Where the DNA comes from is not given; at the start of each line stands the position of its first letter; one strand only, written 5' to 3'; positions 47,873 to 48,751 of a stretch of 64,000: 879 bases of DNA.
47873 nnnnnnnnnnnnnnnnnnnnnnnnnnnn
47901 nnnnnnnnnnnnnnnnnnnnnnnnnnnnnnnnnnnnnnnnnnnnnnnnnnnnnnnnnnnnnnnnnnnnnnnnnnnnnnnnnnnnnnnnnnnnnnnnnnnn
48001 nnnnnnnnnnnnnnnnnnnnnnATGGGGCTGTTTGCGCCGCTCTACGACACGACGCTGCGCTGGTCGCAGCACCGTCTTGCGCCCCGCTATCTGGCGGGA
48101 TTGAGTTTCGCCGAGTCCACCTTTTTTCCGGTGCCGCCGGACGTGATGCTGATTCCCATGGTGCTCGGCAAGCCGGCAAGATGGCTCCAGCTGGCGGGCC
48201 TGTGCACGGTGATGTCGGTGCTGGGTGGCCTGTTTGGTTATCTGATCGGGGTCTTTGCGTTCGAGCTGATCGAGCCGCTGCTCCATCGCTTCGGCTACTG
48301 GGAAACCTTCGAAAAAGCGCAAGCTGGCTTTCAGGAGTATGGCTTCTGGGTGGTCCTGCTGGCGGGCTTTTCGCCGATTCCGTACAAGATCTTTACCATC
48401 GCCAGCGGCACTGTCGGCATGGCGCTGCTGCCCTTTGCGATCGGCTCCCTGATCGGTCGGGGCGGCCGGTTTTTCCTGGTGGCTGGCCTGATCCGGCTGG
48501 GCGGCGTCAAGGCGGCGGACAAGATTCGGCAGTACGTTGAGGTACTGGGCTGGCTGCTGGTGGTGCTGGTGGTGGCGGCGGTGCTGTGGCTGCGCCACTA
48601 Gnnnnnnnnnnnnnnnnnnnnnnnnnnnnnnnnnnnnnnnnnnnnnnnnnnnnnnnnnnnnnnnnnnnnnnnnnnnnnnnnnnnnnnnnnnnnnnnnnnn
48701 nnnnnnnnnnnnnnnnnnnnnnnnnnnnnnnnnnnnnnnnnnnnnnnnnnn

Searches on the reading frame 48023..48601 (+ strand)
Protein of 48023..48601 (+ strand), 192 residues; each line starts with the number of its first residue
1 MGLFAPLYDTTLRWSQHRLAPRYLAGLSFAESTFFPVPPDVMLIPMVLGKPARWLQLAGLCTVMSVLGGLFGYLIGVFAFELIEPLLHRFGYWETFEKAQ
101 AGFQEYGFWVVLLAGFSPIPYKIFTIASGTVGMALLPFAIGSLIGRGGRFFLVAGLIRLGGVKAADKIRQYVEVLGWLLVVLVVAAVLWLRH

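Call 8: find_encoding_contigs(protein=window:48023-48601:+, flank=3000, max_places=10)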
Protein window:48023-48601:+ (192 aa): 1 contig read that carries it; 1 place shown.
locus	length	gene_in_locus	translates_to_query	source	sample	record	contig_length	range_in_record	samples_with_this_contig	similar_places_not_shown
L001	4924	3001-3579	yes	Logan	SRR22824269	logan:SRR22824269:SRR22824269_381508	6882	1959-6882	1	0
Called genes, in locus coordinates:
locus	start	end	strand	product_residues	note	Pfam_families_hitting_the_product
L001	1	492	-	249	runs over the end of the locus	-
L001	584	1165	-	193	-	PF01713:Smr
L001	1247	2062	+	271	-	PF01975:SurE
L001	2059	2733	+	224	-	PF01135:PCMT, PF13489:Methyltransf_23 (weak), PF13649:Methyltransf_25 (weak)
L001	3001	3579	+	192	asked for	PF09335:VTT_dom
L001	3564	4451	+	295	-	PF01476:LysM, PF01551:Peptidase_M23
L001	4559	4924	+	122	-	?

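Call 15: find_homologous_proteins(query=window:48023-48601:+, max_evalue=1e-20)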
Query window:48023-48601:+ (192 aa): 7195 proteins with E <= 1e-20 among 8000 candidates; the best 120 are listed.
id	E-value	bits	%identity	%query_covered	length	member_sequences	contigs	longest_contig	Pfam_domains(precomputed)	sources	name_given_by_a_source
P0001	3.0e-119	414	99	100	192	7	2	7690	PF09335.17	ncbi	ncbi:MAG: YqaA family protein [Pseudomonadota bacterium]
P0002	1.5e-96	340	79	100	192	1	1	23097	PF09335.17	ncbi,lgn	-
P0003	5.9e-96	338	79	100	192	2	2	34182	PF09335.17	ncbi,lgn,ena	-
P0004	1.2e-91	324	75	100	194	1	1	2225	PF09335.17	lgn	-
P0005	1.4e-88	314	77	89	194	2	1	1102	PF09335.17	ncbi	-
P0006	1.5e-76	275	68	99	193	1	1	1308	PF09335.17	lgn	-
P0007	2.8e-76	274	67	99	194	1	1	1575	PF09335.17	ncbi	-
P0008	9.7e-76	272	68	99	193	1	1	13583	PF09335.17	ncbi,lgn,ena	-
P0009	1.7e-75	271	65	92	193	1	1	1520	PF09335.17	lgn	-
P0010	2.2e-75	271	68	98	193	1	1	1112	PF09335.17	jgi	-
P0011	3.2e-75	270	64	99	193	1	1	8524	PF09335.17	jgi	jgi:membrane protein YqaA with SNARE-associated domain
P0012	9.0e-75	269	63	99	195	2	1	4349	PF09335.17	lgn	-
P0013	1.9e-74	268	64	98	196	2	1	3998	PF09335.17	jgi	jgi:membrane protein YqaA with SNARE-associated domain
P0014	2.2e-74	268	65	99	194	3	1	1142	PF09335.17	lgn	-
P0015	2.8e-74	267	65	98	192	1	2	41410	PF09335.17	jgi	jgi:membrane protein YqaA with SNARE-associated domain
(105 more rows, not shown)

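Call 16: find_encoding_contigs(protein=P0001, flank=3000, max_places=10)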
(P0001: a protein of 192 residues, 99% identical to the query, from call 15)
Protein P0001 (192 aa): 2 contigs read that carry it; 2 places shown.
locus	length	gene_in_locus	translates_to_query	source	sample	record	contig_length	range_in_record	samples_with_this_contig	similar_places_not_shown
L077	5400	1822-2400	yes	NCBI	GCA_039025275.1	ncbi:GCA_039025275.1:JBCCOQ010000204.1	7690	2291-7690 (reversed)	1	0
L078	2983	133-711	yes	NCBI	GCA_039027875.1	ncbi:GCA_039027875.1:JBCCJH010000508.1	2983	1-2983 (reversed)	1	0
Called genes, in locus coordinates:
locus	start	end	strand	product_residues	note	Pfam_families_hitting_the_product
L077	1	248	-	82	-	?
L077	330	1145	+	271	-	PF01975:SurE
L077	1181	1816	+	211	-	PF01135:PCMT, PF13489:Methyltransf_23 (weak), PF13649:Methyltransf_25 (weak)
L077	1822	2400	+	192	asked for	PF09335:VTT_dom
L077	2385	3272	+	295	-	PF01476:LysM, PF01551:Peptidase_M23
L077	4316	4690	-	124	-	PF04430:DUF498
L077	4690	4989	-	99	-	PF01985:CRS1_YhbY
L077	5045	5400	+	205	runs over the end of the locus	PF01728:FtsJ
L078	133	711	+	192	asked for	PF09335:VTT_dom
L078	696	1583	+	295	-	PF01476:LysM, PF01551:Peptidase_M23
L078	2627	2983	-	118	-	PF04430:DUF498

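Call 17: find_encoding_contigs(protein=P0002, flank=3000, max_places=6)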
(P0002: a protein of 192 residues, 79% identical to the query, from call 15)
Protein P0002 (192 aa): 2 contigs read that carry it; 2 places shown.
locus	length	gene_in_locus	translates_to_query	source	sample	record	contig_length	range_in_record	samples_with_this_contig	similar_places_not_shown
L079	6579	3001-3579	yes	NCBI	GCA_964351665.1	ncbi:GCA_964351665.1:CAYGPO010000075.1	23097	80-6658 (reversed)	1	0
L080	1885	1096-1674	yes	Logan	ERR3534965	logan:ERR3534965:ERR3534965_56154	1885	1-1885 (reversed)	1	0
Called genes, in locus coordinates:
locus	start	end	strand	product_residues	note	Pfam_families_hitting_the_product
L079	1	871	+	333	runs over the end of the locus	PF01142:TruD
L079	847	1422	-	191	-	PF01713:Smr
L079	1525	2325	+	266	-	PF01975:SurE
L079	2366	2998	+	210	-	PF01135:PCMT, PF13649:Methyltransf_25 (weak)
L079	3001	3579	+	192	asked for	PF09335:VTT_dom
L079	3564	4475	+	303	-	PF01476:LysM, PF01551:Peptidase_M23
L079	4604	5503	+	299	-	PF00140:Sigma70_r1_2, PF04542:Sigma70_r2, PF04539:Sigma70_r3, PF04545:Sigma70_r4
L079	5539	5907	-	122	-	PF04430:DUF498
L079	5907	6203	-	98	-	PF01985:CRS1_YhbY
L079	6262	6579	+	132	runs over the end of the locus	?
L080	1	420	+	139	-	?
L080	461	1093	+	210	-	PF01135:PCMT, PF13649:Methyltransf_25 (weak)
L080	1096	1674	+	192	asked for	PF09335:VTT_dom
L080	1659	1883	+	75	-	?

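Call 18: find_encoding_contigs(protein=P0003, flank=3000, max_places=6)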
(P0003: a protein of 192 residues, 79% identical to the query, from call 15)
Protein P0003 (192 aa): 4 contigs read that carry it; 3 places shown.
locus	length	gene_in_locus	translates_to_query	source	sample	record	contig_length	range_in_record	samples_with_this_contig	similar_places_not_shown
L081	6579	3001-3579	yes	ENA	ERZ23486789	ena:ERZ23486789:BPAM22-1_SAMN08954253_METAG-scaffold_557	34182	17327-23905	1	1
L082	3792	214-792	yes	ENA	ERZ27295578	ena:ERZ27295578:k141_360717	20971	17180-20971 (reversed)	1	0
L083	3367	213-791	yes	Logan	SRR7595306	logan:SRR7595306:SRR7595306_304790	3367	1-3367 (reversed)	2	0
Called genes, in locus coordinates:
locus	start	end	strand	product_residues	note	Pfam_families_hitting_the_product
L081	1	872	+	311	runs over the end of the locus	PF01142:TruD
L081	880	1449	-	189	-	PF01713:Smr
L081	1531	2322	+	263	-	PF01975:SurE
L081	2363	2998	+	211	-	PF01135:PCMT, PF13489:Methyltransf_23 (weak), PF13649:Methyltransf_25 (weak)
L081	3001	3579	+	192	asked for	PF09335:VTT_dom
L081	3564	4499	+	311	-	PF01476:LysM, PF01551:Peptidase_M23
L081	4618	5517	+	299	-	PF00140:Sigma70_r1_2, PF04542:Sigma70_r2, PF04539:Sigma70_r3, PF04545:Sigma70_r4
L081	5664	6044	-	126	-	PF04430:DUF498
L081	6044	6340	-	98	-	PF01985:CRS1_YhbY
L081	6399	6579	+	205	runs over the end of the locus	PF01728:FtsJ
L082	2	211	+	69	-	?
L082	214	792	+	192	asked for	PF09335:VTT_dom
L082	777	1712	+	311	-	PF01476:LysM, PF01551:Peptidase_M23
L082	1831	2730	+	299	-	PF00140:Sigma70_r1_2, PF04542:Sigma70_r2, PF04539:Sigma70_r3, PF04545:Sigma70_r4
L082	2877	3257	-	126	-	PF04430:DUF498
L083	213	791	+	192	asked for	PF09335:VTT_dom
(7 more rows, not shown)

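Call 116: list_cluster_members(proteins=[P0001])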
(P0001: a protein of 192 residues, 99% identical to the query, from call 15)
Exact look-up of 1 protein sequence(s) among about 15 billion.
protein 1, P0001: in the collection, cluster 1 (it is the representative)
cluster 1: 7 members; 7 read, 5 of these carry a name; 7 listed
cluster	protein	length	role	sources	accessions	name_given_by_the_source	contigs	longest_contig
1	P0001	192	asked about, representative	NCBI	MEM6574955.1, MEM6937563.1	MAG: YqaA family protein [Pseudomonadota bacterium]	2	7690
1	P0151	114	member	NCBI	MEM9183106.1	MAG: VTT domain-containing protein, partial [Pseudomonadota bacterium]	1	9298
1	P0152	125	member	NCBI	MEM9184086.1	MAG: DedA family protein, partial [Pseudomonadota bacterium]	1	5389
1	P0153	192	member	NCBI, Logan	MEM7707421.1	MAG: YqaA family protein [Pseudomonadota bacterium]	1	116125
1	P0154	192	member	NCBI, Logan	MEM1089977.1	MAG: YqaA family protein [Pseudomonadota bacterium]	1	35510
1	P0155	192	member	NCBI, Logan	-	-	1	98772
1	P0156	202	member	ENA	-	-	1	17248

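Call 117: find_encoding_contigs(protein=P0153, flank=1200, max_places=4)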
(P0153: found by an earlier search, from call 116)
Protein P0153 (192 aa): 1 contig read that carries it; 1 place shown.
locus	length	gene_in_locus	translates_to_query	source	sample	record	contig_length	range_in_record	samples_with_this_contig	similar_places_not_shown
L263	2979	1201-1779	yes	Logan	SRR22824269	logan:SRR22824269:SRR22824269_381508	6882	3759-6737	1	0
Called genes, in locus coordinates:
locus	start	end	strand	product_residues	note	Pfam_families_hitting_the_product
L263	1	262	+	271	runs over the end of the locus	PF01975:SurE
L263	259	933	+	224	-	PF01135:PCMT, PF13489:Methyltransf_23 (weak), PF13649:Methyltransf_25 (weak)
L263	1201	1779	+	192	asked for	PF09335:VTT_dom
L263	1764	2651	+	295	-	PF01476:LysM, PF01551:Peptidase_M23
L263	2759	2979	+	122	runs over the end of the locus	?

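Call 118: find_encoding_contigs(protein=P0154, flank=1200, max_places=4)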
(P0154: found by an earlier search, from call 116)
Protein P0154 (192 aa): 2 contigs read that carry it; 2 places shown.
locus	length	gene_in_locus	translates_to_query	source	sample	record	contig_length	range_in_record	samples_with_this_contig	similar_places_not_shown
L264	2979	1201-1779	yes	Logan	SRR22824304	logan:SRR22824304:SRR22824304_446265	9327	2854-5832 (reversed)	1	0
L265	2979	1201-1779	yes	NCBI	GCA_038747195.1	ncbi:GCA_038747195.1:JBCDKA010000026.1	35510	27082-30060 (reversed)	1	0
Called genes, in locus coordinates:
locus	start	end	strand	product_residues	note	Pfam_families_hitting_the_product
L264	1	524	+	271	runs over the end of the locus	PF01975:SurE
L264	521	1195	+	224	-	PF01135:PCMT, PF13489:Methyltransf_23 (weak), PF13649:Methyltransf_25 (weak)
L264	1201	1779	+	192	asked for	PF09335:VTT_dom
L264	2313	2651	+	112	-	PF01551:Peptidase_M23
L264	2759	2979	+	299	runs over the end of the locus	PF00140:Sigma70_r1_2, PF04542:Sigma70_r2, PF04539:Sigma70_r3, PF04545:Sigma70_r4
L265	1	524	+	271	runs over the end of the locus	PF01975:SurE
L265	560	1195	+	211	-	PF01135:PCMT, PF13489:Methyltransf_23 (weak), PF13649:Methyltransf_25 (weak)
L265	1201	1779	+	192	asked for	PF09335:VTT_dom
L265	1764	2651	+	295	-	PF01476:LysM, PF01551:Peptidase_M23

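Call 119: find_encoding_contigs(protein=P0155, flank=1200, max_places=4)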
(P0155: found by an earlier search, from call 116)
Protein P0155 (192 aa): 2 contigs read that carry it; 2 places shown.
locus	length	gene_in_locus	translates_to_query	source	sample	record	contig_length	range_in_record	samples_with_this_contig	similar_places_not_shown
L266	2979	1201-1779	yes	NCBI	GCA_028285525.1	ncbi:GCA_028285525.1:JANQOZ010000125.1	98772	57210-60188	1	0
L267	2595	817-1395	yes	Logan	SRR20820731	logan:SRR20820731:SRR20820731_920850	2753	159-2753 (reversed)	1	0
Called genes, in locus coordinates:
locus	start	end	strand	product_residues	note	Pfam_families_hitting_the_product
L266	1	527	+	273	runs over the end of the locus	PF01975:SurE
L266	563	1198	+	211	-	PF01135:PCMT, PF13489:Methyltransf_23 (weak), PF13649:Methyltransf_25 (weak)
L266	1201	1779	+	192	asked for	PF09335:VTT_dom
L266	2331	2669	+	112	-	PF01551:Peptidase_M23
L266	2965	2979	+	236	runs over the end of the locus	PF04542:Sigma70_r2, PF04539:Sigma70_r3, PF04545:Sigma70_r4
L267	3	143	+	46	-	?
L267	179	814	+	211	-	PF01135:PCMT, PF13489:Methyltransf_23 (weak), PF13649:Methyltransf_25 (weak)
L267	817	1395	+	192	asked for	PF09335:VTT_dom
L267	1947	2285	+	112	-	PF01551:Peptidase_M23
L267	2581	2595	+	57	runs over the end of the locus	?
